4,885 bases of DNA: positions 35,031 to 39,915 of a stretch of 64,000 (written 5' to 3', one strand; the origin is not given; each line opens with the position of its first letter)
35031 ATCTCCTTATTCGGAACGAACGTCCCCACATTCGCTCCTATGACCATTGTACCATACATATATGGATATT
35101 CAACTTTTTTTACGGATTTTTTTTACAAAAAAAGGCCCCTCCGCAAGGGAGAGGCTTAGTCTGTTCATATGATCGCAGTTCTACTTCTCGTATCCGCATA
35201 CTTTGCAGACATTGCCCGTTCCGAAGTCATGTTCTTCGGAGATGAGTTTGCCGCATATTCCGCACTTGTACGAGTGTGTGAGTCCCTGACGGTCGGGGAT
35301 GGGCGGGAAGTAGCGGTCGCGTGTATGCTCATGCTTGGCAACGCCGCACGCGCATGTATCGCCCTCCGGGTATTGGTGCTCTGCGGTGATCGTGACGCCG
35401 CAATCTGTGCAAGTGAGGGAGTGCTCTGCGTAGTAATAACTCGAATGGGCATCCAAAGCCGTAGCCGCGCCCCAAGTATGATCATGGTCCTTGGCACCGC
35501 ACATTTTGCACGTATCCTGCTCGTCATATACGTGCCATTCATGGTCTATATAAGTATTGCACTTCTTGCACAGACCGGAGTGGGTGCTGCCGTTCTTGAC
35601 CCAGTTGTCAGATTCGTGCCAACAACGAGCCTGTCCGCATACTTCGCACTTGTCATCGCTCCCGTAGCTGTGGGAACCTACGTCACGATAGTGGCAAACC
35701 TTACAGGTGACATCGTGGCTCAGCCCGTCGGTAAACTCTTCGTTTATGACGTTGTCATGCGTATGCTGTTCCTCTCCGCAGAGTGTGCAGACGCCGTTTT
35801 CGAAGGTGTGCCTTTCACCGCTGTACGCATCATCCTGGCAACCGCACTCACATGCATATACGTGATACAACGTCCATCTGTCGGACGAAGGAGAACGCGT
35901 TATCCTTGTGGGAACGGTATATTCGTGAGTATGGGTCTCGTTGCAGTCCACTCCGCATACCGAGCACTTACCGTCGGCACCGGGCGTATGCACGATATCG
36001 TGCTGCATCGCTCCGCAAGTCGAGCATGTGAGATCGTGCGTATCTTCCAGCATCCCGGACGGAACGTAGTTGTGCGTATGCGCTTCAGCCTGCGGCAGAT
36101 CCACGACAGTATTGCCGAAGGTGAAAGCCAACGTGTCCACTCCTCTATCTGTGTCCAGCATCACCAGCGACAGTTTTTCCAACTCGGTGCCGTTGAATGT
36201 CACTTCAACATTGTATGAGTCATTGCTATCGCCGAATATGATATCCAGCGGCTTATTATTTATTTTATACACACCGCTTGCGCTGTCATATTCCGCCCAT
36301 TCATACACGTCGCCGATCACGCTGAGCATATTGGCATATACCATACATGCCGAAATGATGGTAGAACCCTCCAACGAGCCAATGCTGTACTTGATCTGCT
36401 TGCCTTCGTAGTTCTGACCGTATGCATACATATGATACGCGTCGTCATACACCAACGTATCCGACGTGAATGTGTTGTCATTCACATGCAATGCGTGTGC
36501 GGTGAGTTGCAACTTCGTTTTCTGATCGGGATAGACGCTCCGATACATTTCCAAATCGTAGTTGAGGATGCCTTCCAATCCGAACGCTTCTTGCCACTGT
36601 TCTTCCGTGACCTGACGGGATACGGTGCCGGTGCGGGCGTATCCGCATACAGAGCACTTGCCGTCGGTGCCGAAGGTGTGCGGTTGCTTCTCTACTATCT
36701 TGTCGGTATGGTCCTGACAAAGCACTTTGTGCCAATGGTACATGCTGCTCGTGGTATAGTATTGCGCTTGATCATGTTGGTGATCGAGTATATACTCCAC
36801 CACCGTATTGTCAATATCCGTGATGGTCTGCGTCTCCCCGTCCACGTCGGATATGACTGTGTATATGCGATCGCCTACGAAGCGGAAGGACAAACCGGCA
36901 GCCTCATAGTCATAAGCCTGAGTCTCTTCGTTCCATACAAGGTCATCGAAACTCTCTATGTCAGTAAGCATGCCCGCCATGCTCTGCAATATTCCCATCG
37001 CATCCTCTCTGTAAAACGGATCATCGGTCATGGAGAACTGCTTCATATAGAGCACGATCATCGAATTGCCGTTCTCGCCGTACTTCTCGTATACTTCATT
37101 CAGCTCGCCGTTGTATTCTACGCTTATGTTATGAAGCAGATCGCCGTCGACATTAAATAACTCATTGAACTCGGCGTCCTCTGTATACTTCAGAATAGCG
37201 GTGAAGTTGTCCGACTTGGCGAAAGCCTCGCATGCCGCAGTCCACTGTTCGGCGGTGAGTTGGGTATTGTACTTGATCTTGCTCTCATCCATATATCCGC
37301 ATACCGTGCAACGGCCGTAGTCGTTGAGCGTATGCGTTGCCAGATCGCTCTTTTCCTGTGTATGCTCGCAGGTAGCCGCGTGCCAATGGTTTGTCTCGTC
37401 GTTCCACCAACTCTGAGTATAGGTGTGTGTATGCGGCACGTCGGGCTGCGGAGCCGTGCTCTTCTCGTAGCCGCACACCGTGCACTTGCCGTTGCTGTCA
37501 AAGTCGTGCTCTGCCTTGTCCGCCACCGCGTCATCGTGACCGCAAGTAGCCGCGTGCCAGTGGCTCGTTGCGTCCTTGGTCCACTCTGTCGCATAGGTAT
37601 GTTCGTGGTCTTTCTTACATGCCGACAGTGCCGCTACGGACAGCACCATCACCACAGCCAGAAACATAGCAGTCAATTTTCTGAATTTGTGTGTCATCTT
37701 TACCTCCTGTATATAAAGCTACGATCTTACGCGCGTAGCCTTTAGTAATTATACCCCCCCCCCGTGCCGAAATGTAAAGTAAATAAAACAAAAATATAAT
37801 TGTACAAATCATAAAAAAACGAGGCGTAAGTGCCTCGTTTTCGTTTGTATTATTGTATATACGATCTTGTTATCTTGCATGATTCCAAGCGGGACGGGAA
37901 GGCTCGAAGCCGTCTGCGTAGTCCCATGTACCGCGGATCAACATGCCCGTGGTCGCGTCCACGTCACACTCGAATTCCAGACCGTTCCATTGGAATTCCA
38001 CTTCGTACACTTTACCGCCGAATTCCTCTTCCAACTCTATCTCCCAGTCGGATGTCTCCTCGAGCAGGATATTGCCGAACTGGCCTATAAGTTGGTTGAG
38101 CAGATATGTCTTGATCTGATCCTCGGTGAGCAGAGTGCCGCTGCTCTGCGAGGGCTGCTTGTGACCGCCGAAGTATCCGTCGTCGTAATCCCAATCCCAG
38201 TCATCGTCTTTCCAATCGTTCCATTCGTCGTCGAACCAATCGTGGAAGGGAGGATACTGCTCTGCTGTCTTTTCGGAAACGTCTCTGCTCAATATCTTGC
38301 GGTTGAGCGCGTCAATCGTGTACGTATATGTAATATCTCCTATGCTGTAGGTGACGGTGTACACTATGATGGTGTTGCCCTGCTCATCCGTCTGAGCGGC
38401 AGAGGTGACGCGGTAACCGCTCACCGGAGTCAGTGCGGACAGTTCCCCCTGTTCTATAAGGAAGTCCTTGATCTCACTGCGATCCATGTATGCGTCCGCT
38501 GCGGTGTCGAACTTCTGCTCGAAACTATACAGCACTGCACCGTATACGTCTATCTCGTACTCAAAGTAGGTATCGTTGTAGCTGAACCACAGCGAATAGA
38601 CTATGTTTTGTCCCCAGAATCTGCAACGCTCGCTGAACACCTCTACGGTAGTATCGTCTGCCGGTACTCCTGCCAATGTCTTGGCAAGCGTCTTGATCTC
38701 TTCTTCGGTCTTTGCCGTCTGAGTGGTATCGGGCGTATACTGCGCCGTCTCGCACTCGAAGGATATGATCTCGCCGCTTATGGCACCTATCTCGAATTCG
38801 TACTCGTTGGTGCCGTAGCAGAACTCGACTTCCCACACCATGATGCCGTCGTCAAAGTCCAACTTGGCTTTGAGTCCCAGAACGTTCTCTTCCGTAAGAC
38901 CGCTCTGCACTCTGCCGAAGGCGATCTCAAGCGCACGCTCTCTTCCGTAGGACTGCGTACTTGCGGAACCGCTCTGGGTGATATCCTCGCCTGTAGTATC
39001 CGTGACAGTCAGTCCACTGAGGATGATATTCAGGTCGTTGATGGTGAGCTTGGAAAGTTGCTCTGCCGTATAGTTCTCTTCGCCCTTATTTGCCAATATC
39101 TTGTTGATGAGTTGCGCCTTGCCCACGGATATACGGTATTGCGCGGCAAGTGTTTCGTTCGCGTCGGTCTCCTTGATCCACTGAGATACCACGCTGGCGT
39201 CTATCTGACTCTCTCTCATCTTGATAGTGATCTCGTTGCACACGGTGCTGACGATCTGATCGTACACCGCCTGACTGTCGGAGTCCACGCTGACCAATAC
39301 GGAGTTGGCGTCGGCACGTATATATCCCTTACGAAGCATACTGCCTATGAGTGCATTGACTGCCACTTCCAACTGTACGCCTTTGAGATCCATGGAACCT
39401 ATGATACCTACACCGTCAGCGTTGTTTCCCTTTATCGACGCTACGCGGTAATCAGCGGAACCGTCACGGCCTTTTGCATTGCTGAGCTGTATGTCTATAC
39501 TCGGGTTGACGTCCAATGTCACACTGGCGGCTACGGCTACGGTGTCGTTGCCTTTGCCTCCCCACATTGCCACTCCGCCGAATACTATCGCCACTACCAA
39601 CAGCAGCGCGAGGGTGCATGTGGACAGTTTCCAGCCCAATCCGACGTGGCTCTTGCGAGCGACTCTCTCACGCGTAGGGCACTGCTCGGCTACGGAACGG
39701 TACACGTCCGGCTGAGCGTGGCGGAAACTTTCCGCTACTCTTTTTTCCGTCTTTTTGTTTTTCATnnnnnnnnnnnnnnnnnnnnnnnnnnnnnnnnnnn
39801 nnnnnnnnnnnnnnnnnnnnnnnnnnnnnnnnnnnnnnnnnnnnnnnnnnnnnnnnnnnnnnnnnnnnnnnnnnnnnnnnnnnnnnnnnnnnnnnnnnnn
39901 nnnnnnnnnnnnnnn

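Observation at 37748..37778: G10 tract forms the -35/-10 spacer of the promoter of the His/Cys-repeat lipoprotein gene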

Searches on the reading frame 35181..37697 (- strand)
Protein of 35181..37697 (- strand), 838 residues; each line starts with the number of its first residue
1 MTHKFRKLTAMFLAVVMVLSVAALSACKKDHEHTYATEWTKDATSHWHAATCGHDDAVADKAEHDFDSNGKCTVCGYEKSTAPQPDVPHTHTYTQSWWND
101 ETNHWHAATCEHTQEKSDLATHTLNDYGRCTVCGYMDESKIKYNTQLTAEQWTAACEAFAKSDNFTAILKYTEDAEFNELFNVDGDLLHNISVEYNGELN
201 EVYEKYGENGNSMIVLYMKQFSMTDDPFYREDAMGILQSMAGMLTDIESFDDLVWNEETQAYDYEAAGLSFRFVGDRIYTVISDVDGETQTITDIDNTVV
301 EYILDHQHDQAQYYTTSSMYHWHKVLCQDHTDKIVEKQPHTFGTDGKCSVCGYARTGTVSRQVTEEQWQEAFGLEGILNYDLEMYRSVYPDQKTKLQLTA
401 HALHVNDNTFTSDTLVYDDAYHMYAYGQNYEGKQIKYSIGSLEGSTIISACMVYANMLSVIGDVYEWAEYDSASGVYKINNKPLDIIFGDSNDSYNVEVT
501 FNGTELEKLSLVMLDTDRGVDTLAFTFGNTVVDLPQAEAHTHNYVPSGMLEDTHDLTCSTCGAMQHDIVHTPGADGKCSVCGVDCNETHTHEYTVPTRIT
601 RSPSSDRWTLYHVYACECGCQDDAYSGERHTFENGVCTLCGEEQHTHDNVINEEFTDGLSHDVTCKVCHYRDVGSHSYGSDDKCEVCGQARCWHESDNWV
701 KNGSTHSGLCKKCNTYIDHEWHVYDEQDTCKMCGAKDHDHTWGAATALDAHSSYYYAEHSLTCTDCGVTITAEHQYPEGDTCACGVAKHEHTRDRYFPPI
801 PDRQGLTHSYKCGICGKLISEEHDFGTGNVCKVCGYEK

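Call 7: search_protein_families(library=pfam, proteins=[window:35181-37697:-], max_evalue=0.01)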
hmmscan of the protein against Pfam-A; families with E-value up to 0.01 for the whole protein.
window:35181-37697:- (838 aa): 0 families

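Call 9: find_encoding_contigs(protein=window:35181-37697:-, flank=3000, max_places=10)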
Protein window:35181-37697:- (838 aa): no gene with exactly this product is on record in the collection.

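Call 10: find_homologous_proteins(query=window:35181-37697:-)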
Query window:35181-37697:- (838 aa): 1517 proteins with E <= 0.001 among 8000 candidates; the best 120 are listed.
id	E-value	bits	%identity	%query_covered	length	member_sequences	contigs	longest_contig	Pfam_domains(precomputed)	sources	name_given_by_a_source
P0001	0.0e+0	2005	100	100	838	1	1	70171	-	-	-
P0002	4.6e-185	635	42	100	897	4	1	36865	-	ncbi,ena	-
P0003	8.4e-108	380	28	43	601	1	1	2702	PF03258.21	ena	-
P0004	9.0e-98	347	32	91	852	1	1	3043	-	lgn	-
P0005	4.4e-96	341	32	100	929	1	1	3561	-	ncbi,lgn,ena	-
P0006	3.1e-90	322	35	63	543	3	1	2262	-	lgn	-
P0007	2.0e-89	319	51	13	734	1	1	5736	PF02150.22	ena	-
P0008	6.7e-86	307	25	39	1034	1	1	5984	-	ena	-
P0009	1.2e-81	293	46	13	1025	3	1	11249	-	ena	-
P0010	3.8e-79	285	28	39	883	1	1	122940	-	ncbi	-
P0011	9.8e-78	280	55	12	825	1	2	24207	-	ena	-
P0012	1.8e-77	279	26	40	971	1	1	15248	PF22004.2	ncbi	-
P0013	1.3e-76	277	28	43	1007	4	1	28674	PF03781.23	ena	-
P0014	1.6e-76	276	44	12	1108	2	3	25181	-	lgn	-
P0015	1.5e-73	266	28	99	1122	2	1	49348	-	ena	-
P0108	2.6e-43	166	48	15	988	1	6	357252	-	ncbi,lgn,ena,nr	ncbi:MAG: hypothetical protein IJX91_00210 [Clostridia bacterium]|nr:hypothetical protein [Clostridi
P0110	3.9e-43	166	38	18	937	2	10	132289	-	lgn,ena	-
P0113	1.7e-42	164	46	13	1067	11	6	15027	-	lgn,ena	-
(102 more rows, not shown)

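Call 11: find_encoding_contigs(protein=P0002, flank=6000, max_places=6)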
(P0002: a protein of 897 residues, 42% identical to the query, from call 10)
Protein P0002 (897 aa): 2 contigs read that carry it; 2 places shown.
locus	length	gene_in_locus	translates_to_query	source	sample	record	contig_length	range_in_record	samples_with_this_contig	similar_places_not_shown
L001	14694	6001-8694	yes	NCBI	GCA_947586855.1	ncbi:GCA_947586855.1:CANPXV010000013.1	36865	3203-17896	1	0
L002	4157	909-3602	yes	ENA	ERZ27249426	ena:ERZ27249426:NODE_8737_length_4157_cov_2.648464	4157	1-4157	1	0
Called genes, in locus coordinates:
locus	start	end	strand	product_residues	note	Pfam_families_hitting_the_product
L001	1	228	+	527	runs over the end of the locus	PF07690:MFS_1, PF13347:MFS_2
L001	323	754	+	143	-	-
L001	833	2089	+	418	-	PF01553:Acyltransferase (weak)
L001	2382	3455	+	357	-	-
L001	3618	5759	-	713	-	PF09371:Tex_N, PF22706:Tex_central_region, PF16921:Tex_YqgF, PF14635:HHH_7, PF12836:HHH_3, PF17674:HHH_9, PF00575:S1, PF23459:S1_RRP5 (weak), +1 more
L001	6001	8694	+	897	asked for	-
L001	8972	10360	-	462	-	PF28494:GlyRS_ins_1 (weak), PF00587:tRNA-synt_2b, PF03129:HGTP_anticodon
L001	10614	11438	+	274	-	PF12811:BaxI_1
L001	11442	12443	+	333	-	PF10974:DUF2804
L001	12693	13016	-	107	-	PF12116:SpoIIID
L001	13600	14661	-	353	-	PF05128:DUF697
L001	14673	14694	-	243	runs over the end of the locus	PF01171:ATP_bind_3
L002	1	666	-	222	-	?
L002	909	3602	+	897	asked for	-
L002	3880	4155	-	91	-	?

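Call 34: find_encoding_contigs(protein=P0110, flank=600, max_places=10)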
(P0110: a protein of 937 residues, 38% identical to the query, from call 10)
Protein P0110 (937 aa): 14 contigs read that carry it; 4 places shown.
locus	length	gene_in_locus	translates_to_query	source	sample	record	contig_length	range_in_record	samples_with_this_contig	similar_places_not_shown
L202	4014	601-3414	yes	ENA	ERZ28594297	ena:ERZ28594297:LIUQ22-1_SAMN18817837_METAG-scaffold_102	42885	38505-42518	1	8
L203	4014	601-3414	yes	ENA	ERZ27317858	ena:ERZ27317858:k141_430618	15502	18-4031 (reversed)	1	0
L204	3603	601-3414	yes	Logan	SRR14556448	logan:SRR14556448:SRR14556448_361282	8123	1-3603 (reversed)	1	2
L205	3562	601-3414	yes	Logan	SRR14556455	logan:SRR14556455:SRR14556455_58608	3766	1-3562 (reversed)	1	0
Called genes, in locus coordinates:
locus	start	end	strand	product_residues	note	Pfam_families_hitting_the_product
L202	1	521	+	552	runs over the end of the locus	-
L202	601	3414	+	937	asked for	-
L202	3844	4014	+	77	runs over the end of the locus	-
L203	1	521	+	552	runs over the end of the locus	-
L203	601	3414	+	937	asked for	-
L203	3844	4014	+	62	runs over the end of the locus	?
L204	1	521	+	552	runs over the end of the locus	-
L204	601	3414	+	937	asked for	-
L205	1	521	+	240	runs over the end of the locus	?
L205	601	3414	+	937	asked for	-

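Call 35: find_encoding_contigs(protein=P0108, flank=600, max_places=10)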
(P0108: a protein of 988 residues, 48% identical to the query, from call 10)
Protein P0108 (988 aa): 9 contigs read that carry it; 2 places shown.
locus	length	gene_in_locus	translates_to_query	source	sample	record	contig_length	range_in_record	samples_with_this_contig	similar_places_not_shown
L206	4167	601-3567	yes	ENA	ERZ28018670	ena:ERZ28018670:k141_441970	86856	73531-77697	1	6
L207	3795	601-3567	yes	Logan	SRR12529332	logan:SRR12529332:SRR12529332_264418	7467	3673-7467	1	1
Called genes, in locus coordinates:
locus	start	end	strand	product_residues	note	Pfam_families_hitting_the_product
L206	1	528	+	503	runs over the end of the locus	-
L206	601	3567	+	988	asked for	-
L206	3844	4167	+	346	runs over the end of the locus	-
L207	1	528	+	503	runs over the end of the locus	-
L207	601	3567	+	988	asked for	-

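Call 36: find_encoding_contigs(protein=P0113, flank=600, max_places=10)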
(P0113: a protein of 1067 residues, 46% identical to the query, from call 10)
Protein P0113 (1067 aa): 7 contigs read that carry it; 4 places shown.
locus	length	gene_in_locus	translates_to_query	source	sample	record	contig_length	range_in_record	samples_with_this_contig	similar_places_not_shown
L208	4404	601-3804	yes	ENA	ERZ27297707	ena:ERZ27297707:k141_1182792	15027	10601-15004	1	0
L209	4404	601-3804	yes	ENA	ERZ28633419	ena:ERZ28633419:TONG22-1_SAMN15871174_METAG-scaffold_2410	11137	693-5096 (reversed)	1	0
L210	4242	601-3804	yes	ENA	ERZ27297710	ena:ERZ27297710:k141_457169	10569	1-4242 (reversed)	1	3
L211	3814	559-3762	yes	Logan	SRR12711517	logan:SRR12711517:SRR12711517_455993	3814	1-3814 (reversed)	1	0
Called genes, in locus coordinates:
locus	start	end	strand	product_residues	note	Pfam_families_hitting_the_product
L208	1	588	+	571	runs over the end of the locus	-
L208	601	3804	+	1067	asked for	-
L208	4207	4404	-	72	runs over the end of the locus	?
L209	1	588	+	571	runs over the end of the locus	-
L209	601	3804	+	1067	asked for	-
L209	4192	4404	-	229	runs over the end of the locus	-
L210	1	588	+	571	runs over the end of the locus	-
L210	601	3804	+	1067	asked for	-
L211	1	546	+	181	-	?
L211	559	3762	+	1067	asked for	-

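Call 49: search_solved_structures(query=window:35181-37697:-, max_evalue=0.01)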
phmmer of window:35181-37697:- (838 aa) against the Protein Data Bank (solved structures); distinct sequences matched with E-value up to 0.01: 0.

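Call 56: search_protein_families(library=ncbifam, proteins=[window:35181-37697:-], max_evalue=0.001)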
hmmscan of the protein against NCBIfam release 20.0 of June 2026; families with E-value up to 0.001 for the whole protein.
window:35181-37697:- (838 aa): 0 families

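Call 69: predict_structure(alignment_id=A2)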
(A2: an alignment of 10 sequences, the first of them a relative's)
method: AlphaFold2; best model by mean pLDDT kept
length: 838 residues; sequences in the alignment: 10
mean_pLDDT: 71.6   pTM: 0.47
mean pLDDT of the five models: 71.6, 70.0, 68.0, 65.1, 64.8
residues with pLDDT >= 90: 39; 70-90: 453; 50-70: 299; < 50: 47
segments of 3 or more residues with pLDDT < 50: 26-30, 82-89, 489-491, 749-756, 798-805
pLDDT, mean of each block of 10 residues (from residue 1): 58 75 50 68 76 62 79 76 43 69 76 72 84 79 83 84 89 65 89 68 70 63 62 83 75 84 84 85 83 86 59 79 66 72 82 73 88 80 73 76 69 69 74 74 59 68 88 91 63 80 90 67 85 80 72 71 67 71 62 73 66 72 64 85 77 60 68 66 73 75 74 66 81 77 56 45 70 62 59 51 50 56 64 56
secondary structure, 60 per line:
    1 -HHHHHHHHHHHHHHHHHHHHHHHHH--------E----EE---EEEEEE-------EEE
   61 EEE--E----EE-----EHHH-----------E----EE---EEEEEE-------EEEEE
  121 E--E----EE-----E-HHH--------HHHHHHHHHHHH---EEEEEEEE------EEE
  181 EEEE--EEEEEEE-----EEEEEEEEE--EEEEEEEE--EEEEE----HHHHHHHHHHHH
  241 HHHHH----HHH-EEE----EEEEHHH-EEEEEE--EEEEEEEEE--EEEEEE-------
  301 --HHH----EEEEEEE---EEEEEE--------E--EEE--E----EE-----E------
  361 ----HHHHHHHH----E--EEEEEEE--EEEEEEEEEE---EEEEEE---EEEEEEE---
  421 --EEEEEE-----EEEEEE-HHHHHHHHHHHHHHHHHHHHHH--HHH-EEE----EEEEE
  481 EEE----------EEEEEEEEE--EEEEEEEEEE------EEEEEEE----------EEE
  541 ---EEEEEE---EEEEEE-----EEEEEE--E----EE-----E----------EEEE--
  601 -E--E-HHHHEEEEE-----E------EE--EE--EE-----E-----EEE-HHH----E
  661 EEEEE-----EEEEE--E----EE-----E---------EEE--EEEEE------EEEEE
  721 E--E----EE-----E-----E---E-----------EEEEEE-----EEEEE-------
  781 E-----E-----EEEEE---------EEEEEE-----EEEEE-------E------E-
elements in order (helices of 4 or more, strands of 3 or more residues): H2-26 E45-50 E58-63 E103-108 E116-121 H149-160 E164-171 E178-184 E187-193 E199-207 E210-217 E220-224 H229-245 E254-256 E261-264 E269-274 E277-285 E288-293 E310-316 E320-325 E337-339 H365-372 E380-386 E389-398 E402-407 E411-417 E423-428 E434-439 H441-462 E469-471 E476-483 E494-502 E505-514 E521-527 E538-540 E544-549 E553-558 E564-569 E595-598 H607-610 E611-615 E649-651 E660-665 E671-675 E700-702 E705-709 E716-721 E758-763 E769-773 E793-797 E807-812 E818-822

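Call 71: fold_search(model_id=the predicted structure, library=pdb)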
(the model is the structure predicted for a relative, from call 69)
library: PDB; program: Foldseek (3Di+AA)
matches with E <= 10: 1368; with E <= 0.001: 1
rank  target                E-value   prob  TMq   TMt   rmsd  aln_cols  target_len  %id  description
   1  2w7q_A                3.8e-04  1.00  0.12  0.33  10.1       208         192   12  Structure of Pseudomonas aeruginosa LolA (released 2009-12-29)
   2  2fkj_A                1.1e-03  0.23  0.05  0.11  32.6       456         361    7  The crystal structure of engineered OspA (released 2006-11-21)
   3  2v42_A                3.5e-03  0.28  0.08  0.15  22.9       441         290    9  Crystal structure of RseB: a sensor for periplasmic stress response in E. coli (released 2007-08-28)
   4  4kbb_B                3.8e-03  0.16  0.07  0.11  23.6       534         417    6  Structure of Botulinum neurotoxin B binding domain in complex with both synaptotagmin II and GD1a (released 2013-07-03)
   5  7cec_C                5.7e-03  0.15  0.05  0.07  21.3       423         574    7  Structure of alpha6beta1 integrin in complex with laminin-511 (released 2021-06-23)
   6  6uht_B                6.0e-03  0.11  0.06  0.09  23.6       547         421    6  Crystal structure of BoNT/B receptor-binding domain in complex with VHH JLI-G10 (released 2020-03-04)
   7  6uc6_A                6.4e-03  0.18  0.06  0.11  23.6       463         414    8  Crystal structure of BoNT/B receptor-binding domain in complex with VHH JLI-H11 (released 2020-03-04)
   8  3m4w_A                7.8e-03  0.66  0.12  0.26  19.5       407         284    9  Structural basis for the negative regulation of bacterial stress response by RseB (released 2010-05-05)
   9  6g5k_A                7.8e-03  0.11  0.06  0.10  22.9       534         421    8  Crystal structure of the binding domain of Botulinum Neurotoxin type B in complex with human synaptotagmin 1 (released 2019-01-16)
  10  6t7y_A                8.2e-03  0.21  0.06  0.14  19.7       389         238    9  Structure of PCNA bound to cPIP motif of DP2 from P. abyssi (released 2020-03-04)
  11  1fv2_A                1.1e-02  0.13  0.06  0.10  24.7       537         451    7  The Hc fragment of tetanus toxin complexed with an analogue of its ganglioside receptor GT1B (released 2001-09-05)
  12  7qu9_C                1.2e-02  0.08  0.06  0.09  29.8       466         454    9  Structure of aminodeoxychorismate synthase component 1 (PabB) from Bacillus subtilis spizizenii. (released 2023-01-25)
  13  3eex_A                1.2e-02  0.14  0.05  0.12  26.9       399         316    8  The crystal structure of OspA mutant (released 2009-09-08)
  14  9jsa_A                1.3e-02  0.28  0.07  0.16  26.0       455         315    9  CatPSAM-H8 (released 2025-10-01)
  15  3a1j_C                1.3e-02  0.14  0.06  0.13  21.1       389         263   12  Crystal structure of the human Rad9-Hus1-Rad1 complex (released 2009-06-02)
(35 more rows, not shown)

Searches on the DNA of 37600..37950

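Call 47: search_rna_families(source=window, start=37600, end=37950, threshold=evalue, max_evalue=1)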
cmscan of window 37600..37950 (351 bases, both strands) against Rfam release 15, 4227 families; matches with E-value up to 1: 3.
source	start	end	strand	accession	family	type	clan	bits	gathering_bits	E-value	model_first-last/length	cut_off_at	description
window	37783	37841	+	RF02844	RefA9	Gene; antisense;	-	28.5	49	0.016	1-64/64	no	Enterococcus sRNA A9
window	37779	37846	+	RF02343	ar9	Gene; sRNA;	-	21.7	45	0.2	1-149/149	no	Alphaproteobacterial sRNA ar9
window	37757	37902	+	RF04128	MIR8562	Gene; miRNA;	-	21.5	211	0.071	33-210/242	no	MIR8562 microRNA precursor family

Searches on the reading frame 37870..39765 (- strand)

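Call 7: search_protein_families(library=pfam, proteins=[window:37870-39765:-], max_evalue=0.01)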
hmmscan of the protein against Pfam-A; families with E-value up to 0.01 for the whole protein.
window:37870-39765:- (631 aa): 2 families
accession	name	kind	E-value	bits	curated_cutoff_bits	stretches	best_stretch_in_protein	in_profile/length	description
PF23750.1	RsgI_M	-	3.1e-18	67.1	25.3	1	80-222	2-133/133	Anti-sigma factor RsgI-like central domain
PF03413.25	PepSY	-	4.5e-14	53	24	2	275-335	4-58/60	Peptidase propeptide and YPEB domain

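Call 56: search_protein_families(library=ncbifam, proteins=[window:37870-39765:-], max_evalue=0.001)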
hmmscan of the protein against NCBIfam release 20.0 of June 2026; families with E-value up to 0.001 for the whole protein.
window:37870-39765:- (631 aa): 0 families
